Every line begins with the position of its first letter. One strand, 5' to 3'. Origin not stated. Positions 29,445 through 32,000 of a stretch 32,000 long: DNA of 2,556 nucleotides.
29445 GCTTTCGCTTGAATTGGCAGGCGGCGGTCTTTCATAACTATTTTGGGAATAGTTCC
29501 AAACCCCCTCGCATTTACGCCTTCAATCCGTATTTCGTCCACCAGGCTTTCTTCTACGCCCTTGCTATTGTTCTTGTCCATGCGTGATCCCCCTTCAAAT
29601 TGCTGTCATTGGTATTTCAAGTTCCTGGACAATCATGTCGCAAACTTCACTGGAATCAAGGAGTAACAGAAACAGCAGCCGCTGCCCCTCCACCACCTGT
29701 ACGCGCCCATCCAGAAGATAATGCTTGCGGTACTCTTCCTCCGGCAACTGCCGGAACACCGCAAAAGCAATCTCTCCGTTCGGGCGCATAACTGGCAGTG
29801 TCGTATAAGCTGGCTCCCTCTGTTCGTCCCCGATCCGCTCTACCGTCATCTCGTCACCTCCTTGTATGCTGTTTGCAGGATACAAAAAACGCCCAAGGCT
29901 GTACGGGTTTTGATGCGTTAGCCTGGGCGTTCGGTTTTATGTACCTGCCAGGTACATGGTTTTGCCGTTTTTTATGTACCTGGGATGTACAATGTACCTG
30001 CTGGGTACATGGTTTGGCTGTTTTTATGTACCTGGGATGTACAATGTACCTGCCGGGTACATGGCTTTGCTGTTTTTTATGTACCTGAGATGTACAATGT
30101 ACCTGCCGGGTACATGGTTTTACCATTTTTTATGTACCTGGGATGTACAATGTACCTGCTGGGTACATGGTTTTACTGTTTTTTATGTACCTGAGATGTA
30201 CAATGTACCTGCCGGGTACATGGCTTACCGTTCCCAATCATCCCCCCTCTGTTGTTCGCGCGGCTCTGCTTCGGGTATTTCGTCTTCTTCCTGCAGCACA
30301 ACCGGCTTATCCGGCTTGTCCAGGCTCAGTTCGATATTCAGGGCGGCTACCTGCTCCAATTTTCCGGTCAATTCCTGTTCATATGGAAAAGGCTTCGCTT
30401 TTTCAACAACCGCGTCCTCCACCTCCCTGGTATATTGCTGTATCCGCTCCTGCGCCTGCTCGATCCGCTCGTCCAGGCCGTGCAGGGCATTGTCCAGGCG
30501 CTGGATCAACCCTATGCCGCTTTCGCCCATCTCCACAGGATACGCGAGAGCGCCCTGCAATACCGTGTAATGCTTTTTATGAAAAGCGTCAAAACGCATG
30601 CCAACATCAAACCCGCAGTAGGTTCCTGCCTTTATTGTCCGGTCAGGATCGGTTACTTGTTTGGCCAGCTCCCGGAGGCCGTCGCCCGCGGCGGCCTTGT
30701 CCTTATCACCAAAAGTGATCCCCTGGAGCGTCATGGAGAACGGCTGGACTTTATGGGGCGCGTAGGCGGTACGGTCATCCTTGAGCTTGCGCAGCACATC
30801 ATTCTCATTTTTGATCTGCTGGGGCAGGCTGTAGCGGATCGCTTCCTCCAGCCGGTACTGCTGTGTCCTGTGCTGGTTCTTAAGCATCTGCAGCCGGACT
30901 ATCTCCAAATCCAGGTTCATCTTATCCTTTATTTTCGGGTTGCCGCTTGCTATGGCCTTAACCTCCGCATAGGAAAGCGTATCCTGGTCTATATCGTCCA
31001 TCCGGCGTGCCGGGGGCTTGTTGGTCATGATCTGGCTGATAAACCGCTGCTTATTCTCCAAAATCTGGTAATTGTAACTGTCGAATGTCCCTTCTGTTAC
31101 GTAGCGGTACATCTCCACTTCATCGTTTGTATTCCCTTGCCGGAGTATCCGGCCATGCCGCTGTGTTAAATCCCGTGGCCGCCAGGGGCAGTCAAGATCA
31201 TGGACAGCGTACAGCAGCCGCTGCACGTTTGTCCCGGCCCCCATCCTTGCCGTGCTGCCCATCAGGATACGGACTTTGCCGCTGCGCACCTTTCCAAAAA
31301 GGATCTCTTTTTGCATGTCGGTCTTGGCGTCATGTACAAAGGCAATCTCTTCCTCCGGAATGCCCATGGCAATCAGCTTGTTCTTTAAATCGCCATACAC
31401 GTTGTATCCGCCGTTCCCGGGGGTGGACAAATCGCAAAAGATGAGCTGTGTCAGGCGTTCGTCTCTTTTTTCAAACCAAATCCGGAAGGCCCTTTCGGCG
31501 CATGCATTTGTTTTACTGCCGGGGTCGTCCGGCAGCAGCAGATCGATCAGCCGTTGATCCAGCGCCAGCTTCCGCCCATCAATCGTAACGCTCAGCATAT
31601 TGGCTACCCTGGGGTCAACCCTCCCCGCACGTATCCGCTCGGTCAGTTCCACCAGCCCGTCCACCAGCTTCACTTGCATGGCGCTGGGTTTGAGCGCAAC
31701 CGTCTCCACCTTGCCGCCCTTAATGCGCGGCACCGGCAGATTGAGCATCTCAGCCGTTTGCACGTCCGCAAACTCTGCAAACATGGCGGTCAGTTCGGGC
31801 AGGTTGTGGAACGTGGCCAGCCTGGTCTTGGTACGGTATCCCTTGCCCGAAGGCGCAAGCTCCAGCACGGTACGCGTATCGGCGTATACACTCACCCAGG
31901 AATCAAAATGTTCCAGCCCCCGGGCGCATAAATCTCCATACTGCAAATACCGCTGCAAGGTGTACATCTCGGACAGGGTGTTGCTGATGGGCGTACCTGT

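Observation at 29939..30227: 5.5 tandem 53-bp repeats of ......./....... heptads between the helicase gene and the Rep-like operon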

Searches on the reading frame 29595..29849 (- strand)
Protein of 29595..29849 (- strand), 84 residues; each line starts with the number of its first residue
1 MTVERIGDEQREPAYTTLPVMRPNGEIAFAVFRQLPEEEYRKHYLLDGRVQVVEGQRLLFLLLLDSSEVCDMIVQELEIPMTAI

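Call 11: search_protein_families(library=pfam, proteins=[window:29595-29849:-], max_evalue=0.01)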
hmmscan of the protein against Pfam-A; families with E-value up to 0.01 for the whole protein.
window:29595-29849:- (84 aa): 0 families

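Call 38: find_homologous_proteins(query=window:29595-29849:-, max_evalue=0.01)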
Query window:29595-29849:- (84 aa): 5 proteins with E <= 0.01 among 7 candidates.
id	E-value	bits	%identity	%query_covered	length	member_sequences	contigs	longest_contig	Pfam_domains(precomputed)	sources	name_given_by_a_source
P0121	2.4e-47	176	100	100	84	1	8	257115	-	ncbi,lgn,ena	-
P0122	1.9e-41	157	89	100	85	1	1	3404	-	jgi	jgi:hypothetical protein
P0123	8.2e-41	155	88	100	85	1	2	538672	-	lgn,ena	-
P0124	1.5e-36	142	82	100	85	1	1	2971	-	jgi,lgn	jgi:hypothetical protein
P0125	7.0e-16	76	75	65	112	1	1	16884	-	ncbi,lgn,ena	-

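Call 42: find_encoding_contigs(protein=P0125, flank=10000, max_places=2)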
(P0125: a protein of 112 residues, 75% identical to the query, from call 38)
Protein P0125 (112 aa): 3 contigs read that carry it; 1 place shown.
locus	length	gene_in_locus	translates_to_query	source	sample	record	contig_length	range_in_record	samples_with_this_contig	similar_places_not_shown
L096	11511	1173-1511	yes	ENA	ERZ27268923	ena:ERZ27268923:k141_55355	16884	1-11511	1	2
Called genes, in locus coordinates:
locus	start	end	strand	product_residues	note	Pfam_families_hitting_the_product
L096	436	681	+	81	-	-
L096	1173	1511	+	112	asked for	-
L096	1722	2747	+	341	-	PF01208:URO-D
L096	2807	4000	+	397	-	PF13407:Peripla_BP_4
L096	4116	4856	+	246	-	PF04909:Amidohydro_2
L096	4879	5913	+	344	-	PF01208:URO-D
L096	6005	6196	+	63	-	PF01361:Tautomerase, PF14552:Tautomerase_2 (weak)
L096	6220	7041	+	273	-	PF09339:HTH_IclR, PF01614:IclR_C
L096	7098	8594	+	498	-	PF00005:ABC_tran, PF13304:AAA_21 (faint), PF00005:ABC_tran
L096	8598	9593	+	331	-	PF02653:BPD_transp_2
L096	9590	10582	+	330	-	PF02653:BPD_transp_2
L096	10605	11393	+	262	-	PF03328:HpcH_HpaI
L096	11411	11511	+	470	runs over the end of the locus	PF07881:Fucose_iso_N1, PF07882:Fucose_iso_N2 (faint), PF02952:Fucose_iso_C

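Call 67: find_homologous_proteins(query=A2, max_evalue=0.01)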
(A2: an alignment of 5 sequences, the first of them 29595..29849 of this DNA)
Query A2 (5 sequences) (84 aa, profile of the alignment): 8 proteins with E <= 0.01 among 1340 candidates.
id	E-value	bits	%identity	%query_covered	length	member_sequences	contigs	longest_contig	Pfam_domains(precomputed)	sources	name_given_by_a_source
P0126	1.5e-35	138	34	77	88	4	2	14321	-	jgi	jgi:hypothetical protein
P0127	6.5e-29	117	26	81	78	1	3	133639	-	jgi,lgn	jgi:hypothetical protein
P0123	1.5e-27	113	88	100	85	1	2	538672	-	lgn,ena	-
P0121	1.1e-26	110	100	100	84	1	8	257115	-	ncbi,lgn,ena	-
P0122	1.6e-25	106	89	100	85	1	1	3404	-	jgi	jgi:hypothetical protein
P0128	3.2e-25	105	36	54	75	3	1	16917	-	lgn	-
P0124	2.0e-24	103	82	100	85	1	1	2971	-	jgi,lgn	jgi:hypothetical protein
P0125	1.1e-9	56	75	65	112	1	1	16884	-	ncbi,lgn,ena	-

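Call 75: predict_structure(alignment_id=A3)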
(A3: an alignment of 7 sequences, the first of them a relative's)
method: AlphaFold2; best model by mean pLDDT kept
length: 84 residues; sequences in the alignment: 7
mean_pLDDT: 77.9   pTM: 0.62
mean pLDDT of the five models: 77.9, 73.2, 72.2, 71.1, 69.9
residues with pLDDT >= 90: 16; 70-90: 49; 50-70: 6; < 50: 13
segments of 3 or more residues with pLDDT < 50: 1-9, 81-84
pLDDT, mean of each block of 10 residues (from residue 1): 43 80 88 88 88 89 87 76 39
secondary structure, 60 per line:
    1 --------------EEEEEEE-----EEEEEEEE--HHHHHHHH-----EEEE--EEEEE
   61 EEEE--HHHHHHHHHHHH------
elements in order: E15-21 E27-34 H37-44 E50-53 E56-64 H67-78

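Call 83: fold_search(model_id=the predicted structure, library=pdb)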
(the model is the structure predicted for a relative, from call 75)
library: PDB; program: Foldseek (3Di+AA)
matches with E <= 10: 548; with E <= 0.001: 0
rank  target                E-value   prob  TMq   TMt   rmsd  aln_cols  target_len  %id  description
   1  9ce0_B                3.6e-01  0.25  0.28  0.05   8.9        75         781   16  DosP Apo Bent form (released 2024-11-20)
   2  2mwg_MODEL_1_A        4.0e-01  0.38  0.30  0.12  10.9        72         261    8  Full-Length Solution Structure Of YtvA, a LOV-Photoreceptor Protein and Regulator of Bacterial Stress Response (released 2016-05-25)
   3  5ak9_J                5.1e-01  0.41  0.32  0.19   6.3        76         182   12  THE CRYSTAL STRUCTURE OF I-DMOI Q42AK120M IN COMPLEX WITH ITS TARGET DNA IN THE PRESENCE OF 2MM MN (released 2015-06-17)
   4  5o6i_A                5.4e-01  0.38  0.33  0.19   6.6        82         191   11  Structures and dynamics of mesophilic variants from the homing endonuclease I-DmoI (released 2017-12-06)
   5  5akf_A                5.4e-01  0.33  0.30  0.18   6.8        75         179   13  THE CRYSTAL STRUCTURE OF I-DMOI Q42AK120M IN COMPLEX WITH ITS TARGET DNA NICKED IN THE CODING STRAND A AND IN THE PRES (released 2015-06-17)
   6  5wqv_B                5.7e-01  0.33  0.29  0.27  10.1        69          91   13  Crystal structure of PriB mutant - S55A (released 2017-11-29)
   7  9mw8_A                6.1e-01  0.72  0.36  0.06   5.9        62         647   10  Cryo-EM structure of ancestral Dicer helicase bound to 27-bp dsRNA in post-hydrolysis closed state (released 2025-03-12)
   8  1vb6_B                6.1e-01  0.23  0.27  0.22  12.0        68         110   10  Crystal Structure of the heme PAS sensor domain of Ec DOS (oxygen-bound form) (released 2005-04-19)
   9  5akf_I                6.4e-01  0.35  0.32  0.19   6.3        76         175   12  THE CRYSTAL STRUCTURE OF I-DMOI Q42AK120M IN COMPLEX WITH ITS TARGET DNA NICKED IN THE CODING STRAND A AND IN THE PRES (released 2015-06-17)
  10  9mx5_A                6.8e-01  0.72  0.34  0.06   5.8        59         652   10  Cryo-EM structure of ancestral Dicer helicase bound to 27-bp dsRNA in internally-bound transition state (released 2025-03-12)
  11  8dik_A                6.8e-01  0.30  0.32  0.23   7.7        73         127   15  Redox properties and PAS domain structure of the E. coli Energy Sensor Aer indicate a multi-state sensing mechanism (released 2022-11-09)
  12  5a0w_D                7.3e-01  0.28  0.31  0.18   6.8        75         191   13  THE CRYSTAL STRUCTURE OF I-DMOI E117A IN COMPLEX WITH ITS TARGET DNA AND IN THE PRESENCE OF 2MM MN (released 2016-05-11)
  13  5o6g_A                7.3e-01  0.25  0.29  0.17   7.2        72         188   11  Structures and dynamics of mesophilic variants from the homing endonuclease I-DmoI (released 2017-12-06)
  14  9cmf_A                7.3e-01  0.25  0.30  0.05  10.6        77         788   13  Substrate bound DosP (released 2024-11-20)
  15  5wi2_A                7.7e-01  0.30  0.30  0.27  10.7        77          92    8  Crystal structure of the KA1 domain from human Chk1 (released 2017-10-04)
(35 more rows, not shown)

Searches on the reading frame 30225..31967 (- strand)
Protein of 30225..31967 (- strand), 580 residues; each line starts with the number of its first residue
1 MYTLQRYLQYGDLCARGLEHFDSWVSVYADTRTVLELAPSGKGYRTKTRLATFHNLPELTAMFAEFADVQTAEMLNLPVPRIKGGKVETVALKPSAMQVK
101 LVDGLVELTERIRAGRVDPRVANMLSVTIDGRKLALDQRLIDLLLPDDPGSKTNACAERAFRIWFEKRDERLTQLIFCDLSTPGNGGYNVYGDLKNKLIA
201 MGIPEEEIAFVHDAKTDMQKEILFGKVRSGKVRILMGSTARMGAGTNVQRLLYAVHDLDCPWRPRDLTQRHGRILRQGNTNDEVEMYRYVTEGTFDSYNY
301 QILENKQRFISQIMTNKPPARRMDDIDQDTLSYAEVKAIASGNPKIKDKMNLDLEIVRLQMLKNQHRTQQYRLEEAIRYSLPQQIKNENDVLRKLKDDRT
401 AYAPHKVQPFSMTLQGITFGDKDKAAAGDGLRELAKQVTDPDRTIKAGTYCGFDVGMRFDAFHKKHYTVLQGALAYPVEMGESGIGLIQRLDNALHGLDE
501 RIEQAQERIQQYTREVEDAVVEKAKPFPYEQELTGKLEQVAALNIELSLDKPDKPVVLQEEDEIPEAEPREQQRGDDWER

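Call 11: search_protein_families(library=pfam, proteins=[window:30225-31967:-], max_evalue=0.01)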
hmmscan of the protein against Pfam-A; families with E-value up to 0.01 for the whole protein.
window:30225-31967:- (580 aa): 1 family
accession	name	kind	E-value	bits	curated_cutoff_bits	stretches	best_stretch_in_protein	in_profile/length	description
PF00271.37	Helicase_C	-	1.1e-05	26.1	23.5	1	205-278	39-110/110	Helicase conserved C-terminal domain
